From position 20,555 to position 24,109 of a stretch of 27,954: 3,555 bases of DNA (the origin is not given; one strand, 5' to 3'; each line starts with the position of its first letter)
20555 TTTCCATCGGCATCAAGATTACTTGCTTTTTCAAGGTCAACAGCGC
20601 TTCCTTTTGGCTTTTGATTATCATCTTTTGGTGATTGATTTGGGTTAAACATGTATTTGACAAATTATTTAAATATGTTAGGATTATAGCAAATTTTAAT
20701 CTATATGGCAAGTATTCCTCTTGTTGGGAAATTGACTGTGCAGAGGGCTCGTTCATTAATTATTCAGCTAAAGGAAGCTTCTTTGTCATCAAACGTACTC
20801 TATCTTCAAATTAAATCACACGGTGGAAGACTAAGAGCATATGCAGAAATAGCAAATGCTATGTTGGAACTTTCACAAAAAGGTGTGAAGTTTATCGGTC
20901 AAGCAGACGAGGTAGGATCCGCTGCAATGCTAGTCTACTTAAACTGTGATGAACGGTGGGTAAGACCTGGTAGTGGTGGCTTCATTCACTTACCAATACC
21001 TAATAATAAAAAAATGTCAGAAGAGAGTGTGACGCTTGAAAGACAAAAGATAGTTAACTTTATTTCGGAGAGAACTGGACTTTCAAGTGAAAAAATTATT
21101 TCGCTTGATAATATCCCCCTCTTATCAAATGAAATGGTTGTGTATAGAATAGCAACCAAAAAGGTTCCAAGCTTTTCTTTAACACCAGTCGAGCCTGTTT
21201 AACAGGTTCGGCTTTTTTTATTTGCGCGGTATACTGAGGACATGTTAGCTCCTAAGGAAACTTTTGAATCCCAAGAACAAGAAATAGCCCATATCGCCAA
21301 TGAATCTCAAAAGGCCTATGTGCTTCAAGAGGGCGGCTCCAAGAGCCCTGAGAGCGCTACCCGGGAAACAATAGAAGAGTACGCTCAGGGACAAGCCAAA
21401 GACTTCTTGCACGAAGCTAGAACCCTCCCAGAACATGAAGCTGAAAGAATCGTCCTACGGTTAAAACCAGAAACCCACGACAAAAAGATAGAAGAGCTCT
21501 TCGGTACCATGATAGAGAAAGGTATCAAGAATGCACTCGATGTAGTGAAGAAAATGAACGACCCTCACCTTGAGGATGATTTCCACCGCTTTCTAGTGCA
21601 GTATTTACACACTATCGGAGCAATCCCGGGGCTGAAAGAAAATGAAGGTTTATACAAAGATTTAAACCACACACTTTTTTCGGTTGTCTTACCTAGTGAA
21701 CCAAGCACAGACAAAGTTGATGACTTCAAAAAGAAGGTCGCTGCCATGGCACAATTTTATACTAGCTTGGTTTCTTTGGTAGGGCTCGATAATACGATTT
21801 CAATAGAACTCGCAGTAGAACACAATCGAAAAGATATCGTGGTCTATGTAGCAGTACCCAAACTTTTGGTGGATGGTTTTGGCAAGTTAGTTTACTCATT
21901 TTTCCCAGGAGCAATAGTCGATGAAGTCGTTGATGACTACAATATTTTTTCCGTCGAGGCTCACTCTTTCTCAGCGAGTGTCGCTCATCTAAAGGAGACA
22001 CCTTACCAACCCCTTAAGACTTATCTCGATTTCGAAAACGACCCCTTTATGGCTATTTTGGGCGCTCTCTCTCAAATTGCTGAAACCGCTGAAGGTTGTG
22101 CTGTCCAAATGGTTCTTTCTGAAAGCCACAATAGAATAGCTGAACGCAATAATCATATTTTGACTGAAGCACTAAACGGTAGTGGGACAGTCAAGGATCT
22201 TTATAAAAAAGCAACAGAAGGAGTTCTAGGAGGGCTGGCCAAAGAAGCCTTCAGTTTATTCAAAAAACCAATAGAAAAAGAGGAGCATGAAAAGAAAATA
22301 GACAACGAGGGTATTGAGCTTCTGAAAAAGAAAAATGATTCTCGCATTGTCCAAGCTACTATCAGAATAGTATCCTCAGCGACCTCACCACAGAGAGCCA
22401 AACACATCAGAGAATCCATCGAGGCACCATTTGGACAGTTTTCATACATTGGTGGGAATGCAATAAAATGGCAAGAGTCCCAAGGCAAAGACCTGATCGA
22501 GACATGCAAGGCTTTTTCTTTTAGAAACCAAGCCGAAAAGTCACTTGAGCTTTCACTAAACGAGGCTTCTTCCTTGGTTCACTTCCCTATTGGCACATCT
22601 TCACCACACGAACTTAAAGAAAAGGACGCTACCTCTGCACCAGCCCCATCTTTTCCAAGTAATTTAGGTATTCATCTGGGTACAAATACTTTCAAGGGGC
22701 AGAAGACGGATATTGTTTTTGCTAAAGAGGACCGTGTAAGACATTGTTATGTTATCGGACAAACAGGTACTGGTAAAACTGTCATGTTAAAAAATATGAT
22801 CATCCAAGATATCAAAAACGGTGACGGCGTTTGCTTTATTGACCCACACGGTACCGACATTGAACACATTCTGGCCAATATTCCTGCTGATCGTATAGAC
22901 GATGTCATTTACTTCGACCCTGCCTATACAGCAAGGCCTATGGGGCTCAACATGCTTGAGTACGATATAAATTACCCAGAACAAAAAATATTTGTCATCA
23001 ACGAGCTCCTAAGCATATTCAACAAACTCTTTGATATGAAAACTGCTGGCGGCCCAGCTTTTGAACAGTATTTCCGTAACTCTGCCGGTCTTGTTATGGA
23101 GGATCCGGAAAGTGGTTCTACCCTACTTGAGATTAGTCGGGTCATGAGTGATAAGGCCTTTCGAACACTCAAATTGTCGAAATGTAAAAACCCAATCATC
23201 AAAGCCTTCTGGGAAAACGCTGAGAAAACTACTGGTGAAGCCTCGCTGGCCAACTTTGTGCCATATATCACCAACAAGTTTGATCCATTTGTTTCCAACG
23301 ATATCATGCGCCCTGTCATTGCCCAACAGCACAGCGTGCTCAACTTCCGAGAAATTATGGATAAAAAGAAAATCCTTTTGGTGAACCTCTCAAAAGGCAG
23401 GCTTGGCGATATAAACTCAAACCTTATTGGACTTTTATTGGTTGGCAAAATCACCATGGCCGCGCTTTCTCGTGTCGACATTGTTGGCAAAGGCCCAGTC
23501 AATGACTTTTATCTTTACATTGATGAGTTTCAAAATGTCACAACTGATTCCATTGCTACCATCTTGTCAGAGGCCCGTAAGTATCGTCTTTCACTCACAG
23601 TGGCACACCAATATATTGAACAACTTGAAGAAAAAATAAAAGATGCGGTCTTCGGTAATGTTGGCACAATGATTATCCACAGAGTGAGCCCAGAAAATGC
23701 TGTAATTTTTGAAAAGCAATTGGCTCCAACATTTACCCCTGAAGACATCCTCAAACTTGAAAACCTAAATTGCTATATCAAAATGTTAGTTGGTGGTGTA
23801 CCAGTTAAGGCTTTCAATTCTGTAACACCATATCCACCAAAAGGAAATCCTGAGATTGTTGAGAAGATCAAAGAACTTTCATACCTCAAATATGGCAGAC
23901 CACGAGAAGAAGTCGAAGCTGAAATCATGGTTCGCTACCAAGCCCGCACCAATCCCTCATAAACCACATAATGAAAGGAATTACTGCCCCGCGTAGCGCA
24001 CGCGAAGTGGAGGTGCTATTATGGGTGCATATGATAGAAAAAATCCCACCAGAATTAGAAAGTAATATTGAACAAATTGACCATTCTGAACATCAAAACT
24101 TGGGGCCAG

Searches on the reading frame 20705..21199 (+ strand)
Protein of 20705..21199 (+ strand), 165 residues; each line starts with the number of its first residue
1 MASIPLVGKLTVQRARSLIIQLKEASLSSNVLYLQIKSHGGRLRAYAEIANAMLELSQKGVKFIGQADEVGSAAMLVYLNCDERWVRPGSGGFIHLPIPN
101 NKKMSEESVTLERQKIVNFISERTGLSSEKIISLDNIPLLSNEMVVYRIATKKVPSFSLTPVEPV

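Call 79: search_protein_families(library=pfam, proteins=[window:20705-21199:+], max_evalue=0.001)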
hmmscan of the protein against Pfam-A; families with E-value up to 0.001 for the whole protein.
window:20705-21199:+ (165 aa): 1 family
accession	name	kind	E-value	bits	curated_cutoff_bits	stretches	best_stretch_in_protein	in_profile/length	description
PF00574.28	CLP_protease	-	2.4e-05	24.7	20.2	1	4-131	19-154/182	Clp protease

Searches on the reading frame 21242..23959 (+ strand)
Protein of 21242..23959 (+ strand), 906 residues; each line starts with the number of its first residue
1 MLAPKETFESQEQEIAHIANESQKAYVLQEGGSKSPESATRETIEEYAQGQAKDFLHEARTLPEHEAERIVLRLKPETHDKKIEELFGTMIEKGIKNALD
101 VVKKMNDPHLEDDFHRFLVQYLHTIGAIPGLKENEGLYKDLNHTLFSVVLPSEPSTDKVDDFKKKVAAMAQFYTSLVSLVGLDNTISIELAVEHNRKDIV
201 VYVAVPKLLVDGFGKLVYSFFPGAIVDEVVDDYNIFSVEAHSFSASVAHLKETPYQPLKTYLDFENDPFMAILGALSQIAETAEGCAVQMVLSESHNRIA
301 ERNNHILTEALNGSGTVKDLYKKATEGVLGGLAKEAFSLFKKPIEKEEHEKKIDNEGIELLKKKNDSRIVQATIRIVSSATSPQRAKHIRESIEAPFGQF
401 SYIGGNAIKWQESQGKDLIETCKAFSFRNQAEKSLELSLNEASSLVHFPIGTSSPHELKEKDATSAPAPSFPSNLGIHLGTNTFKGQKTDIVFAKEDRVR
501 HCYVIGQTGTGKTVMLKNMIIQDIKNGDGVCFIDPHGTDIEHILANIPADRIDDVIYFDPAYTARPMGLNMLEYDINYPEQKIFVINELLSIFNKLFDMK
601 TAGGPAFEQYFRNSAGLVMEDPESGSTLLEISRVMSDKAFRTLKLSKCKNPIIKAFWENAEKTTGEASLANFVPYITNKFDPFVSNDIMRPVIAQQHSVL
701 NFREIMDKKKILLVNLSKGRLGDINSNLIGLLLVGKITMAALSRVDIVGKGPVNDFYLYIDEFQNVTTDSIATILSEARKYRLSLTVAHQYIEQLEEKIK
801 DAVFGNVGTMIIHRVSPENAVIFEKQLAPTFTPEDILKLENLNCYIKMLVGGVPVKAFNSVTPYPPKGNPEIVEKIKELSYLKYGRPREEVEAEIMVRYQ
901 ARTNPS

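Call 79: search_protein_families(library=pfam, proteins=[window:21242-23959:+], max_evalue=0.001)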
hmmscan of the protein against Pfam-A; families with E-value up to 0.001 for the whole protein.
window:21242-23959:+ (906 aa): 5 families
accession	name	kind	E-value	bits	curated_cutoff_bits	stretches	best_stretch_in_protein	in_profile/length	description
PF10412.15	TrwB_AAD_bind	-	2.7e-07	30.3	20.5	0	491-541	7-57/387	Type IV secretion-system coupling protein DNA-binding domain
PF12696.13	TraG-D_C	-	2.3e-05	24.7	22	1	756-814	2-65/126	TraM recognition site of TraD and TraG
PF02534.20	T4SS-DNA_transf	-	3.9e-05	23.1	20.1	0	701-798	252-347/468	Type IV secretory system Conjugative DNA transfer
PF01935.23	DUF87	-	5.9e-05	23.7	23.2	1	478-537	2-62/220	Helicase HerA, central domain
PF13401.12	AAA_22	-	0.00062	20.5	27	0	500-544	6-51/130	AAA domain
